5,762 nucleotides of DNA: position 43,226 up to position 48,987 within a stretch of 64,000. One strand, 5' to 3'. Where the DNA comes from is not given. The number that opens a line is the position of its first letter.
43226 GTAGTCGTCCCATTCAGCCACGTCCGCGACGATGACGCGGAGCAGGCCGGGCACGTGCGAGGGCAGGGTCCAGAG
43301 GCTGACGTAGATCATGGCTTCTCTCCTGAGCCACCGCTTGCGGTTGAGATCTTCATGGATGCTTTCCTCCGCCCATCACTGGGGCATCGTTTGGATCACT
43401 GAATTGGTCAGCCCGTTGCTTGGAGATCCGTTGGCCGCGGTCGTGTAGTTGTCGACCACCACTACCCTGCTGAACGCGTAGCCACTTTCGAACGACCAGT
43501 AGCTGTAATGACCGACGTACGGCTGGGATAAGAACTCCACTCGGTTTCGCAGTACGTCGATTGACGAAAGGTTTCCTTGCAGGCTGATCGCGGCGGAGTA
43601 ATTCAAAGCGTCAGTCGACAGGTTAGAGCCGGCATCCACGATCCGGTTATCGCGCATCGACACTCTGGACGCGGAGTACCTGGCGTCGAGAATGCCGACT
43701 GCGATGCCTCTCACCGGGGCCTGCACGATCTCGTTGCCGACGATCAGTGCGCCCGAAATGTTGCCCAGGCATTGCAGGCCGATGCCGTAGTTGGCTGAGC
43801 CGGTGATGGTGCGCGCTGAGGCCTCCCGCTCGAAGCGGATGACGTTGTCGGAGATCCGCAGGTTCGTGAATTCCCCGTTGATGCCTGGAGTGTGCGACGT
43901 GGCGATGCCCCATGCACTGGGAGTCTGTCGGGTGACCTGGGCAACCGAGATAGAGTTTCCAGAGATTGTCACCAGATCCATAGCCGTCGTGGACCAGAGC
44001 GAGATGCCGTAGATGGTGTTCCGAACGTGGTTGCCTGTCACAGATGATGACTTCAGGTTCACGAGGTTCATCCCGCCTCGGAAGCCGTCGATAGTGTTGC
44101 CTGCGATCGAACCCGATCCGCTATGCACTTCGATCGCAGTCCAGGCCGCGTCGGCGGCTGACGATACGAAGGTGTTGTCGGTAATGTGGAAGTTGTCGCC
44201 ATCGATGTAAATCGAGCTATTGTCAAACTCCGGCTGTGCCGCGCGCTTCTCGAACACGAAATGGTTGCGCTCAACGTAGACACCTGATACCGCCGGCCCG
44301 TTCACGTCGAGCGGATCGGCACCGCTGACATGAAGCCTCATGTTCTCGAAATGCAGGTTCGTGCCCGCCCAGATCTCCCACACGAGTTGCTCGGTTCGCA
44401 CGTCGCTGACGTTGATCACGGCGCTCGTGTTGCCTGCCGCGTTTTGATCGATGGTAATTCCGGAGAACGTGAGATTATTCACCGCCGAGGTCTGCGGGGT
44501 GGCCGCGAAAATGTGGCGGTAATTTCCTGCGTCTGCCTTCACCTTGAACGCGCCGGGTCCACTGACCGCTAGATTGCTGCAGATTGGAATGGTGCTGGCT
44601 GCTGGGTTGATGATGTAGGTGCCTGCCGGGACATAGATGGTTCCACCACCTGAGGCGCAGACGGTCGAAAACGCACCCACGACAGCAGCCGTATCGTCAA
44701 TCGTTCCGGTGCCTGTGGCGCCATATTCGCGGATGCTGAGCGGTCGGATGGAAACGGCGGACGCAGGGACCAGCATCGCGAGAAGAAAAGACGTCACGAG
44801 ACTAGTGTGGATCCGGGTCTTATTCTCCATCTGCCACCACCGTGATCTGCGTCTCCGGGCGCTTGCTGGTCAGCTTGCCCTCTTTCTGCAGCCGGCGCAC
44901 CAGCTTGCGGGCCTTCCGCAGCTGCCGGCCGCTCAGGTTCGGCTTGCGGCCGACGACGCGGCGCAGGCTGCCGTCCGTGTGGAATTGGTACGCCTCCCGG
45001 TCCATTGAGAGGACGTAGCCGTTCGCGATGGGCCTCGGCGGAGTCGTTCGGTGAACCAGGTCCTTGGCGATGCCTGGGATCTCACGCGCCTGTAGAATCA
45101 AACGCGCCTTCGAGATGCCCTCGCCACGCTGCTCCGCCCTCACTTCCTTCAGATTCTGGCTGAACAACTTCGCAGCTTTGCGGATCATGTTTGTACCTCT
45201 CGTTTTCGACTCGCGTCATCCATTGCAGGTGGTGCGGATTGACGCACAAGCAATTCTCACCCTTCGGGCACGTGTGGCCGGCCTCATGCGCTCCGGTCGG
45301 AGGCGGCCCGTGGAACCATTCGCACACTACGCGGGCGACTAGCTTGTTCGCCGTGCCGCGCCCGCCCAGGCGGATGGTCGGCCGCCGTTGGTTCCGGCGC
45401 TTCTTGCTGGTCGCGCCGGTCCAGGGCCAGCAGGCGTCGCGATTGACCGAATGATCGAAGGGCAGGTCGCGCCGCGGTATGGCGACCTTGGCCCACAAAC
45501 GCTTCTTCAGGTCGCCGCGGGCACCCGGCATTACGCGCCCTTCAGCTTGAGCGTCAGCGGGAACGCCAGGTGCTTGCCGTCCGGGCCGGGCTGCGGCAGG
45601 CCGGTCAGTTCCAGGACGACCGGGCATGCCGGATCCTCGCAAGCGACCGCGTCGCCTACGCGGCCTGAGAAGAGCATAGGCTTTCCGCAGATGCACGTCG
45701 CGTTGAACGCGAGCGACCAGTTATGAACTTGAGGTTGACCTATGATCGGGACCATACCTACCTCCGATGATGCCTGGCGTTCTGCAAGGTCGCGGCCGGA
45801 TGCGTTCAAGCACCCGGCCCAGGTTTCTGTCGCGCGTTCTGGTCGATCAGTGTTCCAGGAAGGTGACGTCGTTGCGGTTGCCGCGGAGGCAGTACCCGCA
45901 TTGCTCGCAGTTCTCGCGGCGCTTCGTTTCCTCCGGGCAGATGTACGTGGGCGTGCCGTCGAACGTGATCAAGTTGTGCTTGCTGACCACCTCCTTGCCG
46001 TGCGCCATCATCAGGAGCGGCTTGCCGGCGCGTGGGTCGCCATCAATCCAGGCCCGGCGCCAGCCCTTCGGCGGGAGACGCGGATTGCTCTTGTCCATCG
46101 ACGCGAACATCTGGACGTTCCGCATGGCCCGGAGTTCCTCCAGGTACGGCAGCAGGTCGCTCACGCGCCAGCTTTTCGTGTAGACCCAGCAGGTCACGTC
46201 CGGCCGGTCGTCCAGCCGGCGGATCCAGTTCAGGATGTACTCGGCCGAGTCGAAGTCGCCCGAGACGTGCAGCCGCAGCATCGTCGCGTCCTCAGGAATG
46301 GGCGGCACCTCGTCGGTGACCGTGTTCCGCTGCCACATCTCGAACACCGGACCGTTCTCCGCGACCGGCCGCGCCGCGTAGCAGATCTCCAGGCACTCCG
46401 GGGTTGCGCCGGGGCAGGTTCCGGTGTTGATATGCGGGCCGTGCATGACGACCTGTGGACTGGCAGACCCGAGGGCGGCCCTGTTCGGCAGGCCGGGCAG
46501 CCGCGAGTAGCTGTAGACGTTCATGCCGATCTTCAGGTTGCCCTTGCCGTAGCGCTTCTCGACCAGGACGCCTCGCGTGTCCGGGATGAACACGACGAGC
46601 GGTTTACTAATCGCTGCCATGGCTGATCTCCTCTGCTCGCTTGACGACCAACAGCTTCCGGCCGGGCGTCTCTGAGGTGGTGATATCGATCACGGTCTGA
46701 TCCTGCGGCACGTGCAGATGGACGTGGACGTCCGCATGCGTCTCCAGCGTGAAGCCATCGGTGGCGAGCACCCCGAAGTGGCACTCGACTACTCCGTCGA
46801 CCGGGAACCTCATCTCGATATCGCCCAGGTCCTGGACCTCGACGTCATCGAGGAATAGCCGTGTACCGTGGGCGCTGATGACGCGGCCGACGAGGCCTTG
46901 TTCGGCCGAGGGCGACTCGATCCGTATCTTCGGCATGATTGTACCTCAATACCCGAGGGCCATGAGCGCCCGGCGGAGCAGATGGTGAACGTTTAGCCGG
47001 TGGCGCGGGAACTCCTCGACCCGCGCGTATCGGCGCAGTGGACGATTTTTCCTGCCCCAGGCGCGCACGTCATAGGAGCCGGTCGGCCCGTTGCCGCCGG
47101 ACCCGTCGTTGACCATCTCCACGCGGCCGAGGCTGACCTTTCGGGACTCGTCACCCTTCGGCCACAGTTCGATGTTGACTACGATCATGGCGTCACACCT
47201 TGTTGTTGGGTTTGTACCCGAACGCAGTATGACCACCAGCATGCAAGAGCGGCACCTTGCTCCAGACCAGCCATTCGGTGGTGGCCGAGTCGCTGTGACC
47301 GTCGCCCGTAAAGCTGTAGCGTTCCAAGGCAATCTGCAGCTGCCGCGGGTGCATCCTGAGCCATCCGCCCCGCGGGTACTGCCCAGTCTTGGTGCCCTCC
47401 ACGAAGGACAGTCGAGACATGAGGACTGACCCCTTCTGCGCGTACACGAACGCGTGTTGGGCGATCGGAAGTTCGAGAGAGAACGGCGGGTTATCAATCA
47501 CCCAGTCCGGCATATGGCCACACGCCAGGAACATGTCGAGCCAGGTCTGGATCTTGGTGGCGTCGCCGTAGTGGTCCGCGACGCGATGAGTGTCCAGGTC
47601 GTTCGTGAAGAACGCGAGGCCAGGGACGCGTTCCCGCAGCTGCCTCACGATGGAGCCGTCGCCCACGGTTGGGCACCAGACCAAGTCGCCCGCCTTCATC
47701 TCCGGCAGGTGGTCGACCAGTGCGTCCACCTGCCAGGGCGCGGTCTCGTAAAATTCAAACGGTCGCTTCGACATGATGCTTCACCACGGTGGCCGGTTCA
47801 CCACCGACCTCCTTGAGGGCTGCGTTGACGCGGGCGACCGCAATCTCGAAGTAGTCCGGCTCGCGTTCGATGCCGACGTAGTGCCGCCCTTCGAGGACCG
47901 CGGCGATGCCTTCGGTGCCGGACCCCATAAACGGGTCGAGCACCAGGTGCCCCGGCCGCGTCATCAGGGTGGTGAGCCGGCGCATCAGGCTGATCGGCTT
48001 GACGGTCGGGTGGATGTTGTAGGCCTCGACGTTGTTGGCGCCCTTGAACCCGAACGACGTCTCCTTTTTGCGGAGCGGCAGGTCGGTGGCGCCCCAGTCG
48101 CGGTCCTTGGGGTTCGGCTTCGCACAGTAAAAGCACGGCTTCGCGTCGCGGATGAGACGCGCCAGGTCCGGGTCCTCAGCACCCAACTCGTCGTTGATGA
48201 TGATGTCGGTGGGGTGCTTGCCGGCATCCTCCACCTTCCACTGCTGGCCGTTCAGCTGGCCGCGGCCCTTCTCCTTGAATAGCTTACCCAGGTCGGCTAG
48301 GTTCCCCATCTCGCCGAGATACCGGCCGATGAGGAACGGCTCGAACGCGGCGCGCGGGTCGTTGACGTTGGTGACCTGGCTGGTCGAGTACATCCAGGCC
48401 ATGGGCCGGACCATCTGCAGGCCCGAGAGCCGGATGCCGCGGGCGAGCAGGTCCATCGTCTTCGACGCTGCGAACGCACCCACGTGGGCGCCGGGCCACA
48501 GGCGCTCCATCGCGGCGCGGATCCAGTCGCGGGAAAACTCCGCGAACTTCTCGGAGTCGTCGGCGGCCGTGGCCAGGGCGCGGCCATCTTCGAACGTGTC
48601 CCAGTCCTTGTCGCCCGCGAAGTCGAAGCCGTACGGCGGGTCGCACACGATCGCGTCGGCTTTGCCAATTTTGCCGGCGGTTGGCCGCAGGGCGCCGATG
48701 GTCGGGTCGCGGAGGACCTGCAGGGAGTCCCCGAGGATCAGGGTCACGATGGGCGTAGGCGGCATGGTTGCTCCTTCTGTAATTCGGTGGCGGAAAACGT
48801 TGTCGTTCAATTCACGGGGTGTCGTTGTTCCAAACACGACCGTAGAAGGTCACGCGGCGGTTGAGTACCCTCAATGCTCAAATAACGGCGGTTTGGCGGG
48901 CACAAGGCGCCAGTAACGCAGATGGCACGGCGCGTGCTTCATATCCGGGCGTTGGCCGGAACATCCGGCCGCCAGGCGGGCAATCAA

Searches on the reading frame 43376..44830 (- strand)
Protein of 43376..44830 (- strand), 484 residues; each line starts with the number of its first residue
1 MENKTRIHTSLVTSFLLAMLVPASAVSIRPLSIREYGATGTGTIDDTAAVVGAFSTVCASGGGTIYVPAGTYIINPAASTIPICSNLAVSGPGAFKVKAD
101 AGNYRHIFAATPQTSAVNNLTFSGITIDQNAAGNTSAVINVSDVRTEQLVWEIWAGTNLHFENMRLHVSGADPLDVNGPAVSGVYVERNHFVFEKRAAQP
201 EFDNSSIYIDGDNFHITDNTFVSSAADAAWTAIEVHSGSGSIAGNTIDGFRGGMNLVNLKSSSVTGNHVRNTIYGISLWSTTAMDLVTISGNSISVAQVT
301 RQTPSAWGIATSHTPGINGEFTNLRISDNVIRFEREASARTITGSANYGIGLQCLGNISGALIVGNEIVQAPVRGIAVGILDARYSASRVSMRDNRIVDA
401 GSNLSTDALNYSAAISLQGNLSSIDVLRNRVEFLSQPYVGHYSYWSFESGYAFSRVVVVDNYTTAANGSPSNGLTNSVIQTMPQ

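Call 12: search_protein_families(library=phrogs, proteins=[window:43376-44830:-])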
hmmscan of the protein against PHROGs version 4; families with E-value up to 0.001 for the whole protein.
window:43376-44830:- (484 aa): 4 families
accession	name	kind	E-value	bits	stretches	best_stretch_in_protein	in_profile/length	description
phrog_7458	-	tail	7.9e-10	38.6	1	28-77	120-169/732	tail spike protein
phrog_2234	-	tail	4.6e-09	36.5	1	33-77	188-232/757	tail spike protein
phrog_17959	-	unknown function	1.2e-05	25.5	1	12-78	14-77/503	-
phrog_9707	-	tail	1.5e-05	24.8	1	32-160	184-307/667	tail protein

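Call 76: search_protein_families(library=pfam, max_evalue=0.01, proteins=[window:43376-44830:-])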
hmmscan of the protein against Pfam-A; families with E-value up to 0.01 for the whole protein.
window:43376-44830:- (484 aa): 2 families
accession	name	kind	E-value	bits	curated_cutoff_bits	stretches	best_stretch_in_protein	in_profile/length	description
PF12708.12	Pect-lyase_RHGA_epim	-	7.6e-08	32.8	27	1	32-254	3-212/213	Rhamnogalacturonase A/epimerase, pectate lyase-like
PF05048.19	NosD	-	0.0035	17.2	23.6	1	204-295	60-147/212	Periplasmic copper-binding protein (NosD)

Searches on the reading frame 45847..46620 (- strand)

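Call 50: search_protein_families(library=pfam, max_evalue=0.01, proteins=[window:45847-46620:-])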
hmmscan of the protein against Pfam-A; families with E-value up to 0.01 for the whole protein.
window:45847-46620:- (257 aa): 2 families
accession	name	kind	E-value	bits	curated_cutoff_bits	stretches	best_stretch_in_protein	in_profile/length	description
PF17338.8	GP88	-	1.5e-19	71.2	24.4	1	55-246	24-229/230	Gene product 88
PF23872.1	DUF7227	-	0.00015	21.9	27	1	216-252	168-204/223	Domain of unknown function (DUF7227)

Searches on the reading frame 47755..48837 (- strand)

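Call 50: search_protein_families(library=pfam, max_evalue=0.01, proteins=[window:47755-48837:-])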
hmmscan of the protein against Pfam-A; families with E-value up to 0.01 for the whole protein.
window:47755-48837:- (360 aa): 2 families
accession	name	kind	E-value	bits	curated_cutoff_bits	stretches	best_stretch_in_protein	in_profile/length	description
PF01555.25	N6_N4_Mtase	-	2e-24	87.2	26.7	1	61-334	2-220/221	DNA methylase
PF01170.24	UPF0020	-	0.00016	21.8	22.3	0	294-335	27-65/197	RMKL-like, methyltransferase domain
